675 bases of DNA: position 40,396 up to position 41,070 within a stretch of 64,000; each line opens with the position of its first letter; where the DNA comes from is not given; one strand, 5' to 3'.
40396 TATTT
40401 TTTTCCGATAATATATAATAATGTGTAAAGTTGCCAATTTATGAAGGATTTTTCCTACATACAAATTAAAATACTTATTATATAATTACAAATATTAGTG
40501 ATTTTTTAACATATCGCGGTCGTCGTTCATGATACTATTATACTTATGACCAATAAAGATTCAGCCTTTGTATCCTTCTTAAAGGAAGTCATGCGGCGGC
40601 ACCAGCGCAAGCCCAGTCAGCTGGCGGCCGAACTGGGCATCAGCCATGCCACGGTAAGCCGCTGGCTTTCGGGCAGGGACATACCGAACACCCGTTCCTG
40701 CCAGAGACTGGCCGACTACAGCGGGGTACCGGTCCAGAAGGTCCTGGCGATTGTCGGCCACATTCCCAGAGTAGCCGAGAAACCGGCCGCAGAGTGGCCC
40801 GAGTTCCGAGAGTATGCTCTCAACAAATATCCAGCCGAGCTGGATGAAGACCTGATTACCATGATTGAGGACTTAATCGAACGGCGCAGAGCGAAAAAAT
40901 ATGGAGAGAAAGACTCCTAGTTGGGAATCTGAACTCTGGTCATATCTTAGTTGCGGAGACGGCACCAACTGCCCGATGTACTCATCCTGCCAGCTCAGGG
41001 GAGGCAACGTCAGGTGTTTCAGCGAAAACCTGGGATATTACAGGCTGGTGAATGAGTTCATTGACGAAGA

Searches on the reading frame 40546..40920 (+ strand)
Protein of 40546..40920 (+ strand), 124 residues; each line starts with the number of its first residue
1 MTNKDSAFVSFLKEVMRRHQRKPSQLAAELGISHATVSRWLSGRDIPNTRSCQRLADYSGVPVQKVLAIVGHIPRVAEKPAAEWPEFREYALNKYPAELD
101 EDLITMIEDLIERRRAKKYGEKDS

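Call 74: search_protein_families(library=pfam, proteins=[window:40546-40920:+], max_evalue=0.01)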
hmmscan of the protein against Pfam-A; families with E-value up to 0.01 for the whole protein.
window:40546-40920:+ (124 aa): 10 families
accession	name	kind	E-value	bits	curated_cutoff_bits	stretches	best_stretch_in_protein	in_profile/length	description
PF01381.28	HTH_3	-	1.1e-08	35.5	23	1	20-64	9-53/55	Helix-turn-helix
PF13560.12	HTH_31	-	3e-08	34.3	27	1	8-64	2-59/64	Helix-turn-helix domain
PF13443.12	HTH_26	-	3.4e-05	24.4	22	1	12-58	2-49/63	Cro/C1-type HTH DNA-binding domain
PF13384.12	HTH_23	-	8e-05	22.8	24.6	1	21-42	18-39/50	Homeodomain-like domain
PF14549.12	P22_Cro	-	0.00047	20.3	30.2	1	23-53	12-40/60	DNA-binding transcriptional regulator Cro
PF07022.19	Phage_CI_repr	-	0.00079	20.2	22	1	24-47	16-39/65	Bacteriophage CI repressor helix-turn-helix domain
PF15943.11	YdaS_toxin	-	0.001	19.3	30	1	24-48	12-37/65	Bacterial toxin YdaS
PF12728.13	HTH_17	-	0.0035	18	27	0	23-50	4-31/51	Helix-turn-helix domain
PF01022.26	HTH_5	-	0.004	17.4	22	1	17-41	12-36/47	Bacterial regulatory protein, arsR family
PF25213.1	HVO_A0261_N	-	0.0068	16.7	35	0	14-42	18-46/86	HVO_A0261 N-terminal domain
